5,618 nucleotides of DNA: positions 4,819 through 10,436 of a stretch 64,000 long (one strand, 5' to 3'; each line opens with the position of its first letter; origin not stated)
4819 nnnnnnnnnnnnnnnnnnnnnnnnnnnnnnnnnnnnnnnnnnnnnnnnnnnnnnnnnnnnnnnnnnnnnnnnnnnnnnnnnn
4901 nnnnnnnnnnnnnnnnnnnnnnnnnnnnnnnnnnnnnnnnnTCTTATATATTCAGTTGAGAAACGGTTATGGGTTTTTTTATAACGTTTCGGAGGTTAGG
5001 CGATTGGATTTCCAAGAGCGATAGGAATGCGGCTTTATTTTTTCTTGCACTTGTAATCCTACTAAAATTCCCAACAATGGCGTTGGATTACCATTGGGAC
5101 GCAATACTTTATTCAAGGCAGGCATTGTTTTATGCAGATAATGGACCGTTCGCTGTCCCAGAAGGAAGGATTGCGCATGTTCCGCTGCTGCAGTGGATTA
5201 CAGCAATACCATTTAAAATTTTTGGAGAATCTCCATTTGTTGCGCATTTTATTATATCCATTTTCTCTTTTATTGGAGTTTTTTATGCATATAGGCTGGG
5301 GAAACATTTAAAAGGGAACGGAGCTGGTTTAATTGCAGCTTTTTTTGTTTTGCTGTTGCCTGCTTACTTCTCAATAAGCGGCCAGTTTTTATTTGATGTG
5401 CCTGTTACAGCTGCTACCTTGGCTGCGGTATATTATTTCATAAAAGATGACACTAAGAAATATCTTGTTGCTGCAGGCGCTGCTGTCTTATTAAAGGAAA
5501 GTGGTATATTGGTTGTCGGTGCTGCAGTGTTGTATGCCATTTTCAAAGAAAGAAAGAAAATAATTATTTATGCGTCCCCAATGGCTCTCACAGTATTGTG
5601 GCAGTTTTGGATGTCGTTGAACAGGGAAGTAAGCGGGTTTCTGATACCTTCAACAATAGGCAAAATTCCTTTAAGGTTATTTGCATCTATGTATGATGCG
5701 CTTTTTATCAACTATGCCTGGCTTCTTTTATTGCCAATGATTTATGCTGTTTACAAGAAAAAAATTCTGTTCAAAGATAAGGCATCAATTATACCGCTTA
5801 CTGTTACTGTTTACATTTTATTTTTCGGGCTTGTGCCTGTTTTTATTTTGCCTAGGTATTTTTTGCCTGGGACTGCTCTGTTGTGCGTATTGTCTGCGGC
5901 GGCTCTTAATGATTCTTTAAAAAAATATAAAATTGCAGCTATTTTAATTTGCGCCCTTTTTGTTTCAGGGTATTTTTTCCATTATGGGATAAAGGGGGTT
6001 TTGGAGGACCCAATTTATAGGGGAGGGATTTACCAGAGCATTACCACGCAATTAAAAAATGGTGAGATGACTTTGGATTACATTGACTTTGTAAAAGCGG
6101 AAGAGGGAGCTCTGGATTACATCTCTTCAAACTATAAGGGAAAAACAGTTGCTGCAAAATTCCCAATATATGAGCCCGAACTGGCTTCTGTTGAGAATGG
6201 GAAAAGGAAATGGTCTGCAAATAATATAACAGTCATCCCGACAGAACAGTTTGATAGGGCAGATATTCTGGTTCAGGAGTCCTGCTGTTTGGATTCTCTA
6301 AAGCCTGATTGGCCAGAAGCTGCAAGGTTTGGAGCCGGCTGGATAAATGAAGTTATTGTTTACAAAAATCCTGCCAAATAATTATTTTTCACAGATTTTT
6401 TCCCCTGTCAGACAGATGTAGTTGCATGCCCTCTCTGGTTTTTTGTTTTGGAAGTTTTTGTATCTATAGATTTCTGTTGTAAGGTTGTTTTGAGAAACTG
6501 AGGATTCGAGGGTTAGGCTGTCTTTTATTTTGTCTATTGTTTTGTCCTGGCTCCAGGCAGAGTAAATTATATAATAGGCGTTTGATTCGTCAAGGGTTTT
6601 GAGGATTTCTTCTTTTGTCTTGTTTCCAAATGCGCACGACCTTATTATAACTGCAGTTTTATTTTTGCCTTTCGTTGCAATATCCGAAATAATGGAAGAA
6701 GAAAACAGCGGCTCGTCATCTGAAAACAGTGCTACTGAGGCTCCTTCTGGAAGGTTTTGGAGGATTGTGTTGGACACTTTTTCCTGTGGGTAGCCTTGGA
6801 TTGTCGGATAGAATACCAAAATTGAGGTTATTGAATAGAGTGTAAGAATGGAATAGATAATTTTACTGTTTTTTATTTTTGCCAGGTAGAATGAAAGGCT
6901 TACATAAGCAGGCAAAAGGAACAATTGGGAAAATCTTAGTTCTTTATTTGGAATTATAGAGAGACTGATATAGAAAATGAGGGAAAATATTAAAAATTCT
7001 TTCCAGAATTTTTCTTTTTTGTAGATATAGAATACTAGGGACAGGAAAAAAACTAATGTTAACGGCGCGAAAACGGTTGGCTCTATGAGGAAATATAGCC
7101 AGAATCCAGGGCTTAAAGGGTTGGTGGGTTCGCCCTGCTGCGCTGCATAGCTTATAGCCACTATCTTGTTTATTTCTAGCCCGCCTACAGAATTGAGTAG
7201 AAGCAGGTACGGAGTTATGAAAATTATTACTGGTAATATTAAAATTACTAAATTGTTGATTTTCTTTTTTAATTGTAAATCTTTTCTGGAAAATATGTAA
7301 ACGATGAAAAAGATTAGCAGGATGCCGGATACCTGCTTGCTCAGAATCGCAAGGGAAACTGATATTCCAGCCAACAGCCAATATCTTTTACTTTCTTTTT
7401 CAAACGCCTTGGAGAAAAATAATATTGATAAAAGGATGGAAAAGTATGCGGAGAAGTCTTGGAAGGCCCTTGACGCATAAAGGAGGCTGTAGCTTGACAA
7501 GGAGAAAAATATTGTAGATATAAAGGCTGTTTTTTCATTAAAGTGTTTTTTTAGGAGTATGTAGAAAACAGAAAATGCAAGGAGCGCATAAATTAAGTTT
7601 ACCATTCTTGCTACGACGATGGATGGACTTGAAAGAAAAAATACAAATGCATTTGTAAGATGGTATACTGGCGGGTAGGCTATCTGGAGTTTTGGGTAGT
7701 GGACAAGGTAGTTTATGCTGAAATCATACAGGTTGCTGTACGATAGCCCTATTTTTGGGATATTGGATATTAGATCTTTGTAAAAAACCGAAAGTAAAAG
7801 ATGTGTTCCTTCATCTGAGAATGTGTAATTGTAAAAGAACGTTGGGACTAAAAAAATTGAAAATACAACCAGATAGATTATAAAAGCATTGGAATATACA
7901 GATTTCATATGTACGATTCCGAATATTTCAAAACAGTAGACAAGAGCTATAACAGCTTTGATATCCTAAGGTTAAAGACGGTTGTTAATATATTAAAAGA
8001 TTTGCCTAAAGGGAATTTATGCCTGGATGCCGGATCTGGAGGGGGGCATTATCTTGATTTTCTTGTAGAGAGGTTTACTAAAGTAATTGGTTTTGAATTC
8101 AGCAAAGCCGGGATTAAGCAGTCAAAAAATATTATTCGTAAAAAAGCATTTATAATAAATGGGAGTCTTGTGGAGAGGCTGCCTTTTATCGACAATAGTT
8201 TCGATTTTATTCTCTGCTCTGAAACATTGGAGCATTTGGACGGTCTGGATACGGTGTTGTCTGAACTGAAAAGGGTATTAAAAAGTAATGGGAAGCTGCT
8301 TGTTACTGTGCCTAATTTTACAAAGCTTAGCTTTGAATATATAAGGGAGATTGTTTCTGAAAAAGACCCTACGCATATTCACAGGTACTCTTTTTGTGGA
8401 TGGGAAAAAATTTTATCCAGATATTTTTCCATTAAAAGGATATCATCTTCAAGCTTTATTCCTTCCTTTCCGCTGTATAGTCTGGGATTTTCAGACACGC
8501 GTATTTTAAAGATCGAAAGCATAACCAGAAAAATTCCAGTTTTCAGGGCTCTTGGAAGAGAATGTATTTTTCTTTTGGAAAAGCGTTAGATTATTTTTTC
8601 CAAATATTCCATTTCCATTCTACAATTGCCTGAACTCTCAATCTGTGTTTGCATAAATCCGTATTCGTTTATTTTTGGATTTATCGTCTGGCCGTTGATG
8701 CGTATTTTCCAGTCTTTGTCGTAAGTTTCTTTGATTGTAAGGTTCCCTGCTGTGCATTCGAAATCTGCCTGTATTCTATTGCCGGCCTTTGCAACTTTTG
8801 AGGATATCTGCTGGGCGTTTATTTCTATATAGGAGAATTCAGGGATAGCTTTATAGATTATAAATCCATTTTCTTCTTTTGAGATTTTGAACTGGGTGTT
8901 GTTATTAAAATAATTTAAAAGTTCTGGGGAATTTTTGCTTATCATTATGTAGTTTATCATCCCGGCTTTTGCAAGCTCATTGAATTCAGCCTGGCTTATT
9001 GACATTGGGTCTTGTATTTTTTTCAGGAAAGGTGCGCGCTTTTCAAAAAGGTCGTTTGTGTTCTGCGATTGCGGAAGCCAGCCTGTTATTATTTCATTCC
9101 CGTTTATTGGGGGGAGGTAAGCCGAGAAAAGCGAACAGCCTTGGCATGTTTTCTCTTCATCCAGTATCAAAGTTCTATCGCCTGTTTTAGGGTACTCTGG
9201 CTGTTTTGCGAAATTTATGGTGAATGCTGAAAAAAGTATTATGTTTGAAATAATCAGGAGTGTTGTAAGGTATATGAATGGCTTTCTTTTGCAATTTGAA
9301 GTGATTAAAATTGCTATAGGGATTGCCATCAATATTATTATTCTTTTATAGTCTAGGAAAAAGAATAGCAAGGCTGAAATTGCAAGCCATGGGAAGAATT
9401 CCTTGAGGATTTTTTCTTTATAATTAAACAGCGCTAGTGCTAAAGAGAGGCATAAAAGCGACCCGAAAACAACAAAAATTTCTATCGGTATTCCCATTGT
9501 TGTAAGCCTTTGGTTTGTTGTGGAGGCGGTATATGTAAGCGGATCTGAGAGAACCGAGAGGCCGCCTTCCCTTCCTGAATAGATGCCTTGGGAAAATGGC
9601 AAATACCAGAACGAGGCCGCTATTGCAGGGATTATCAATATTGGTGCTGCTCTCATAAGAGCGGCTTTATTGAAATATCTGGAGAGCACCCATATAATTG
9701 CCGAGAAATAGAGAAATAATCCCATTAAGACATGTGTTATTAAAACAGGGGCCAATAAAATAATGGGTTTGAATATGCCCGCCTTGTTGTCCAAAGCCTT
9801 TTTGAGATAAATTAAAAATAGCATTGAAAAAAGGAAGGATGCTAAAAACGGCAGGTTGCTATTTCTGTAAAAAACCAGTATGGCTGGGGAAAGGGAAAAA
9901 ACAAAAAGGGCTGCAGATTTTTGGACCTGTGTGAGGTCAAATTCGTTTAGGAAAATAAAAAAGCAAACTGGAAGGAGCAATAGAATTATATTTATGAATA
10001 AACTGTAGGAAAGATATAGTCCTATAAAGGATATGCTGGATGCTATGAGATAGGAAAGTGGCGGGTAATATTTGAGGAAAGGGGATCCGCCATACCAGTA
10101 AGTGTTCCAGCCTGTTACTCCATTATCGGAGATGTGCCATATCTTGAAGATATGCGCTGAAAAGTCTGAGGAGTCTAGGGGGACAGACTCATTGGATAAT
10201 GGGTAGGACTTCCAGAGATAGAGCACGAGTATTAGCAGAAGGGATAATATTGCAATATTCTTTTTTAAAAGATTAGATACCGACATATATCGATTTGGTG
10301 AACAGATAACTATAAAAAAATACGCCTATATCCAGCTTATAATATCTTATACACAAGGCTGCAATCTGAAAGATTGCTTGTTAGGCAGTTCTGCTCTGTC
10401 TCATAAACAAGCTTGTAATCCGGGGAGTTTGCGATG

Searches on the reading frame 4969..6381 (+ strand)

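Call 50: search_protein_families(library=pfam, proteins=[window:4969-6381:+], max_evalue=0.0001)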
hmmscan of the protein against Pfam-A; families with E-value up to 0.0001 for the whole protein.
window:4969-6381:+ (470 aa): 1 family
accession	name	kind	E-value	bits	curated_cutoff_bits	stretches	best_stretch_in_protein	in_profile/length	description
PF13231.12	PMT_2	-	1.2e-14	55.2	26.1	1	70-199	2-138/160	Dolichyl-phosphate-mannose-protein mannosyltransferase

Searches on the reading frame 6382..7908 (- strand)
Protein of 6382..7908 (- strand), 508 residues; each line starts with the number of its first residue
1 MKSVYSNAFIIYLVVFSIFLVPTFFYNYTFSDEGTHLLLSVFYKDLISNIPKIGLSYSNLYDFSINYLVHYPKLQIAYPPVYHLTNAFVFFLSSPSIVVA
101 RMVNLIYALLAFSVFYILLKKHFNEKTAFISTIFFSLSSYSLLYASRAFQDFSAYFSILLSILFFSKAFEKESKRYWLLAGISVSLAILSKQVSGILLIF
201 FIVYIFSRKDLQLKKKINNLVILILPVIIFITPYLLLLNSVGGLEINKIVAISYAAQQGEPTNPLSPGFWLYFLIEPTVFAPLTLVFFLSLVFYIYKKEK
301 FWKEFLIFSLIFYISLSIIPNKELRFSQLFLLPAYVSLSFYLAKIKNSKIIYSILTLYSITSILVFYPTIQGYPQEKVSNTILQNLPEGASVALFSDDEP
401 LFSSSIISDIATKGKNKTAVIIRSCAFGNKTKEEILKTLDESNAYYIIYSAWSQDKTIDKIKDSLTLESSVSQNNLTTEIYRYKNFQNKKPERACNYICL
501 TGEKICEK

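Call 50: search_protein_families(library=pfam, proteins=[window:6382-7908:-], max_evalue=0.0001)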
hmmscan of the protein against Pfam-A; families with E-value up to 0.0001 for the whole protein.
window:6382-7908:- (508 aa): 3 families
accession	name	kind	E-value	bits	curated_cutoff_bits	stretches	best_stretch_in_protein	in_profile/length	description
PF13231.12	PMT_2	-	1.3e-15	58.4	26.1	1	79-230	3-154/160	Dolichyl-phosphate-mannose-protein mannosyltransferase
PF14897.12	EpsG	-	3.8e-06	26.7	30.1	1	56-371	27-316/326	EpsG family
PF02366.24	PMT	-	2.1e-05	24.7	22.7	1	78-216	62-212/245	Dolichyl-phosphate-mannose-protein mannosyltransferase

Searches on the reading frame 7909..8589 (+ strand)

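Call 50: search_protein_families(library=pfam, proteins=[window:7909-8589:+], max_evalue=0.0001)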
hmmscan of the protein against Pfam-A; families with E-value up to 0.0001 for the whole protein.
window:7909-8589:+ (226 aa): 8 families
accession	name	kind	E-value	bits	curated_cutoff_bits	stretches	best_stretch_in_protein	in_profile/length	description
PF08241.18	Methyltransf_11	-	4.8e-20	72.4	21.2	1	39-132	1-95/95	Methyltransferase domain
PF13847.12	Methyltransf_31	-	4.2e-16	59.4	27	1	35-148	4-131/145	Methyltransferase domain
PF13489.12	Methyltransf_23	-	1.4e-14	54.6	27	1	28-166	16-151/164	Methyltransferase domain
PF13649.12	Methyltransf_25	-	2.4e-14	54.2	27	1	39-128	2-97/97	Methyltransferase domain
PF08242.18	Methyltransf_12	-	1e-11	45.8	30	1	39-130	1-98/98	Methyltransferase domain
PF07021.18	MetW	-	3.4e-09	37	21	1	27-139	6-114/193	Methionine biosynthesis protein MetW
PF01209.24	Ubie_methyltran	-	6.1e-07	29.5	20.1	1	25-133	38-152/233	ubiE/COQ5 methyltransferase family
PF02353.26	CMAS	-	8.2e-05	22.5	27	0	2-133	31-165/273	Mycolic acid cyclopropane synthetase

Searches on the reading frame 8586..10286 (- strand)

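Call 51: search_protein_families(library=pfam, proteins=[window:8586-10286:-], max_evalue=0.0001)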
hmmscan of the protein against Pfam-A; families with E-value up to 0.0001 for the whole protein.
window:8586-10286:- (566 aa): 1 family
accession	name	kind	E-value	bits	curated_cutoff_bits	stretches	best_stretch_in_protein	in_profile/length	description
PF10131.15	PTPS_related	-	2e-12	46.8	26.4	1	71-334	1-286/621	6-pyruvoyl-tetrahydropterin synthase related domain; membrane protein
